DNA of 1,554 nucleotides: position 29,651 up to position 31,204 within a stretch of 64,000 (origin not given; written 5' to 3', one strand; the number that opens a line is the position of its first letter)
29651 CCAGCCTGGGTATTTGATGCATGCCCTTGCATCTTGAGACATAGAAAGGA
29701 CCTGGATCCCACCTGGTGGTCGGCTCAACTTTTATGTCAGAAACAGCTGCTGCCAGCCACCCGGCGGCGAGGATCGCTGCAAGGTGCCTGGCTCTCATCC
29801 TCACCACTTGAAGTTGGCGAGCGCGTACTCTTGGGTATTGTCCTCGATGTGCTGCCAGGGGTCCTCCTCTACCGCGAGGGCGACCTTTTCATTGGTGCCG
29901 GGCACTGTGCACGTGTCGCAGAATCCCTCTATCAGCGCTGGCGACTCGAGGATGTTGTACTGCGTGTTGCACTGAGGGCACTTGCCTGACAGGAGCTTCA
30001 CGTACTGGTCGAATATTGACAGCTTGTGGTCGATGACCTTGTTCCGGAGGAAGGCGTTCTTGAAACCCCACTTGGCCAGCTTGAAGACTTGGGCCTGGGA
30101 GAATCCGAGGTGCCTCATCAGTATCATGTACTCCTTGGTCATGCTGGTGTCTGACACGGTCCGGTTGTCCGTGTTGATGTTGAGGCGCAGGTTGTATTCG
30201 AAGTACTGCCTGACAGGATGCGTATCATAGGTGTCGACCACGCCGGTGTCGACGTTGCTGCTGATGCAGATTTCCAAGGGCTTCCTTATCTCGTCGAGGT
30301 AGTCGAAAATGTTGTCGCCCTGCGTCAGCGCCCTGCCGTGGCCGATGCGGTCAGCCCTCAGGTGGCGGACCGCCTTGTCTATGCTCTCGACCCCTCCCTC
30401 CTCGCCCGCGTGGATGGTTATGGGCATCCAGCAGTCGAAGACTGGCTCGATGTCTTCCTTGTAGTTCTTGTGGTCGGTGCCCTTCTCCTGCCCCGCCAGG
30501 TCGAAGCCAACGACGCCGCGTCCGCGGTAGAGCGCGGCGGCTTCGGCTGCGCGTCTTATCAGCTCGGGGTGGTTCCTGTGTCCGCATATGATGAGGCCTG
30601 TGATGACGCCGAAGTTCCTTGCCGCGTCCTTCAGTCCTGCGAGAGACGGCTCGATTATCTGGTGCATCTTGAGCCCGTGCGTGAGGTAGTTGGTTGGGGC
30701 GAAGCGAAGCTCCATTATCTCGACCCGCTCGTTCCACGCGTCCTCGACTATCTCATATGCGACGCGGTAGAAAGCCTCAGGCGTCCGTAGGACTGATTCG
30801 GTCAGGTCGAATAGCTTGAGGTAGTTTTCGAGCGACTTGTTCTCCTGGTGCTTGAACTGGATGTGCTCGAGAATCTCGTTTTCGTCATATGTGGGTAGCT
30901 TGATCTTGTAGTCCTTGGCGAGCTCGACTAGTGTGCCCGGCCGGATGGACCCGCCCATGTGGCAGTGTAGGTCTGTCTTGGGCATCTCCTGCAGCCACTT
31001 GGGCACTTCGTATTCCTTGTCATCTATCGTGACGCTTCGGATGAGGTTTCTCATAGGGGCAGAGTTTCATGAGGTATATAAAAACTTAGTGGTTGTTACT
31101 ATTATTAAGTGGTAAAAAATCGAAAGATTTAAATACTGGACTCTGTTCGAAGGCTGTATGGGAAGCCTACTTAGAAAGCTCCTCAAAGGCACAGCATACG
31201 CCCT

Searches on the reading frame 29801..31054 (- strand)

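Call 45: search_protein_families(library=ncbifam, proteins=[window:29801-31054:-], max_evalue=0.00001)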
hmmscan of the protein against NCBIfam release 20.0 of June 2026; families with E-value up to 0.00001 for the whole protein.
window:29801-31054:- (417 aa): 10 families
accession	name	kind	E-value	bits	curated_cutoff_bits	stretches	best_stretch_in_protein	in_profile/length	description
TIGR01430.1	aden_deam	equivalog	1.9e-81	273.6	216.55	1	25-341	2-316/323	adenosine deaminase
NF006847.0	PRK09358.1-2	equivalog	5.2e-72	242.7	412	1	21-352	10-353/364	adenosine deaminase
NF006846.0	PRK09358.1-1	equivalog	2.7e-64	217.3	459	1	23-339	5-321/333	adenosine deaminase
NF006848.0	PRK09358.1-3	equivalog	6.1e-52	176.9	426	1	23-339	3-314/325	adenosine deaminase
NF006850.0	PRK09358.1-6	equivalog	5.6e-46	156.9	419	1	19-352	3-331/334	adenosine deaminase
NF006849.0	PRK09358.1-5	equivalog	1.2e-43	149.5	494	1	19-352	7-341/350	adenosine deaminase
NF006854.0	PRK09358.3-1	equivalog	1.3e-43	149.4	530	1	15-351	5-337/344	adenosine deaminase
NF006856.0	PRK09358.3-3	equivalog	4.5e-21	75.3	510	1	21-315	17-295/316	adenosine deaminase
TIGR01431.1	adm_rel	subfamily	7.4e-10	38.2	315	1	180-322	289-438/479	adenosine deaminase-related growth factor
NF006859.0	PRK09358.3-6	equivalog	1.1e-06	28.1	549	1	214-297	183-266/299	adenosine deaminase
